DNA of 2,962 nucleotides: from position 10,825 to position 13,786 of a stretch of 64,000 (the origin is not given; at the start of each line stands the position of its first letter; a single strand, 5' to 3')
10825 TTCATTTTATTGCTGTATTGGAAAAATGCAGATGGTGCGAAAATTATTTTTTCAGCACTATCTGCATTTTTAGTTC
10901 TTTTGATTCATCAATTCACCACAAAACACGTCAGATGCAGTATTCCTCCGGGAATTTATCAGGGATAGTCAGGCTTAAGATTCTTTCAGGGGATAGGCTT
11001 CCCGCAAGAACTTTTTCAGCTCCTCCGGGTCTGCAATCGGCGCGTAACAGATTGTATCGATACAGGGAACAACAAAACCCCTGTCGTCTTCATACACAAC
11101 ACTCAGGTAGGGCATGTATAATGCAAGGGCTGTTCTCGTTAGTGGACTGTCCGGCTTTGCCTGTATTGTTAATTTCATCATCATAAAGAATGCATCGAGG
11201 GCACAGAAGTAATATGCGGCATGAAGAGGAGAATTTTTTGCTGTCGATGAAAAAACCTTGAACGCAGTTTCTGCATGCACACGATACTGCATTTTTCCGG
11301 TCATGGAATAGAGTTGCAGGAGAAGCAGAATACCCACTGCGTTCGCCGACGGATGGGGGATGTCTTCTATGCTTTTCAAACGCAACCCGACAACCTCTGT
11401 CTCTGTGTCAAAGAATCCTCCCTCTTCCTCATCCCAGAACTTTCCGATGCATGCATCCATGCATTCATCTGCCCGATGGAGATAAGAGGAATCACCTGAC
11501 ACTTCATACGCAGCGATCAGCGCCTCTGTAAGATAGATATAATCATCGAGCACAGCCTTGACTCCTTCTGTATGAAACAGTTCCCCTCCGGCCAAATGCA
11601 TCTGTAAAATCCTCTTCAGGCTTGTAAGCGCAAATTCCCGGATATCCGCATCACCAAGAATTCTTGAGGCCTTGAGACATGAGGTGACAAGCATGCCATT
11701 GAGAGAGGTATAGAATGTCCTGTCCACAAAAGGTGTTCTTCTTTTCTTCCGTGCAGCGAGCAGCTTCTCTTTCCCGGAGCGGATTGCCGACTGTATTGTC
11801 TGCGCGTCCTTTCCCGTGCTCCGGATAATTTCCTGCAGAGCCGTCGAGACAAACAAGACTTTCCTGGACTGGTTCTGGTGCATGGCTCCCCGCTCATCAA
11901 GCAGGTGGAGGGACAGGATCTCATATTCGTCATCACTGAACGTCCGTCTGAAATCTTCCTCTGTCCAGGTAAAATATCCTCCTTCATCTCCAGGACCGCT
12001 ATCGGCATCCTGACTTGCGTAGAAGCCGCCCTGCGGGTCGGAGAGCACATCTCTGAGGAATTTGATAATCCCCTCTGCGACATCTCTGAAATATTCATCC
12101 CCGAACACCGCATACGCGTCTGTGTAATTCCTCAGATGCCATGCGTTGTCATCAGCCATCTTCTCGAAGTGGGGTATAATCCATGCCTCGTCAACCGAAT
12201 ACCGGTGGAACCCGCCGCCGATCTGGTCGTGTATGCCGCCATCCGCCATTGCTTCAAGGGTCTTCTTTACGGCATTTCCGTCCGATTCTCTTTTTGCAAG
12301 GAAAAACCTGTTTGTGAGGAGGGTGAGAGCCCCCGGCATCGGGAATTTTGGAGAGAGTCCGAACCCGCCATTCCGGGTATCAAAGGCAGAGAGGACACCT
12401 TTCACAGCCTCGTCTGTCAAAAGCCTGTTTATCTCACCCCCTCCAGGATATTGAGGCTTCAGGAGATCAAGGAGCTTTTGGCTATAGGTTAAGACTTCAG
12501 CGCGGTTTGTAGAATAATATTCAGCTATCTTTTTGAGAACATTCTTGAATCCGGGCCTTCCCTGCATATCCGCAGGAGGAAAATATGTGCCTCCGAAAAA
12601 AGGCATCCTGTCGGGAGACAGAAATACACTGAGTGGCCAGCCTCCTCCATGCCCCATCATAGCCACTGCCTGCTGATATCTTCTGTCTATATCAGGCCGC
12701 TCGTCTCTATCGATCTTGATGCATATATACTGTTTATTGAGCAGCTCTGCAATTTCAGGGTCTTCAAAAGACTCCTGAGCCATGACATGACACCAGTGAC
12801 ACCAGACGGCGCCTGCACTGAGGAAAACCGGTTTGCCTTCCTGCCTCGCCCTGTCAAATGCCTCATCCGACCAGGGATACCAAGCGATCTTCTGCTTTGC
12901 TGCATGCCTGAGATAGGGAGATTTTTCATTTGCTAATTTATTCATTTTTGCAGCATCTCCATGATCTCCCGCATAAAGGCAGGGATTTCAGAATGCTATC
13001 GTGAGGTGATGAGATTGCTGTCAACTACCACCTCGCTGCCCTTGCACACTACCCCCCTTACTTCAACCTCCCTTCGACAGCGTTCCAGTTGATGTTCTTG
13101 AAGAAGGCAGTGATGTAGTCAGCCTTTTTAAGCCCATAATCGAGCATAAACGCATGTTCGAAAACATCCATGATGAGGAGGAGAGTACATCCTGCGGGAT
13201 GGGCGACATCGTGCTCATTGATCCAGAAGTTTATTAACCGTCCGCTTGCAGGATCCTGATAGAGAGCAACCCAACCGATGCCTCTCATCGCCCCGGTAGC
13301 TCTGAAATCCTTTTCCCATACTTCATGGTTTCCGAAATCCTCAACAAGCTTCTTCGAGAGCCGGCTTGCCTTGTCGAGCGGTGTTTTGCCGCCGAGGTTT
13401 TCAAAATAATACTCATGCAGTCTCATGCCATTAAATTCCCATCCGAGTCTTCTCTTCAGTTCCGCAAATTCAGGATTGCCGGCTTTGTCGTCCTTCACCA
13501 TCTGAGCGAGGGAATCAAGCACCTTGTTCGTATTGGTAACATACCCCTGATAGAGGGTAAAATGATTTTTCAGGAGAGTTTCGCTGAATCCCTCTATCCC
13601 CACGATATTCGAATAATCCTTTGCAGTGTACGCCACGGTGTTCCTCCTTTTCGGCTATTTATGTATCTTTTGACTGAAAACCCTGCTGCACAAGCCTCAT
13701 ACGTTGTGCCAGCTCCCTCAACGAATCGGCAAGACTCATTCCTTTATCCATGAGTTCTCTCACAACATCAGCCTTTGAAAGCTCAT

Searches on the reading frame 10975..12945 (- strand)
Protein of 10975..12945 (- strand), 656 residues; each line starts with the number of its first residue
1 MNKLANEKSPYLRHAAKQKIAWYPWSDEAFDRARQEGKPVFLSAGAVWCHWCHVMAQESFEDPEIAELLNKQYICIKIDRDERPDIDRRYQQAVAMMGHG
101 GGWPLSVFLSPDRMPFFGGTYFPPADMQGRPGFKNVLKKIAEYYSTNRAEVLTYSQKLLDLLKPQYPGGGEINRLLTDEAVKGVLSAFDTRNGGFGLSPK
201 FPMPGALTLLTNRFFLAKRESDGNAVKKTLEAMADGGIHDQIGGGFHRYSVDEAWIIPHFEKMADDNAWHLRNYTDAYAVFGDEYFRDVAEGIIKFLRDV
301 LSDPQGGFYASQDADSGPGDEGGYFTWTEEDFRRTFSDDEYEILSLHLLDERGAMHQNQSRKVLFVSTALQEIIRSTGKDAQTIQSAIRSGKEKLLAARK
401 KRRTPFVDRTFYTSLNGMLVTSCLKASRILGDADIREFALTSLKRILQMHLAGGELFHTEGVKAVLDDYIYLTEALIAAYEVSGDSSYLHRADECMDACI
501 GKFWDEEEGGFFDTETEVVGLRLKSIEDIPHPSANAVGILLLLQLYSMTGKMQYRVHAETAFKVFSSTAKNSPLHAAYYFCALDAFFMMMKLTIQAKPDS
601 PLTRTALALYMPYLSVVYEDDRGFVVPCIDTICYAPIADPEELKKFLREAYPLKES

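Call 60: search_protein_families(library=pfam, proteins=[window:10975-12945:-], max_evalue=0.00001)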
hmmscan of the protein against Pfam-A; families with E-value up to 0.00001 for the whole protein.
window:10975-12945:- (656 aa): 3 families
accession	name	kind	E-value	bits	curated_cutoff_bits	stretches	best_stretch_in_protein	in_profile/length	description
PF03190.21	Thioredox_DsbH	-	7.8e-70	234.5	27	1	2-162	2-162/163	Protein of unknown function, DUF255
PF13899.12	Thioredoxin_7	-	6e-15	55.6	27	1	21-111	1-83/83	Thioredoxin-like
PF07221.17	GlcNAc_2-epim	-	3.8e-06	26.8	23.4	0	471-509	144-182/347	N-acylglucosamine 2-epimerase (GlcNAc 2-epimerase)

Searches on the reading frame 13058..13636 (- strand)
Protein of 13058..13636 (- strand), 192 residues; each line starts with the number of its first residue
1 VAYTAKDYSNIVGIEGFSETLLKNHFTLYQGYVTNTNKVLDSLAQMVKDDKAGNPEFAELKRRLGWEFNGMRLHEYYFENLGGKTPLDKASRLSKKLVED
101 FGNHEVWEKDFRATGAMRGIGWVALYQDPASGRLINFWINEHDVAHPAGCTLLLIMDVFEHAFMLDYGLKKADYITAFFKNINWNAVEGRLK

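Call 60: search_protein_families(library=pfam, proteins=[window:13058-13636:-], max_evalue=0.00001)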
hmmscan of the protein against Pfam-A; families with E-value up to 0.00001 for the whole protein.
window:13058-13636:- (192 aa): 1 family
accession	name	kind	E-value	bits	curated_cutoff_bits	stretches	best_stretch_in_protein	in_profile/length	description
PF02777.23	Sod_Fe_C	-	2e-23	82.8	20.9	1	91-189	3-101/102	Iron/manganese superoxide dismutases, C-terminal domain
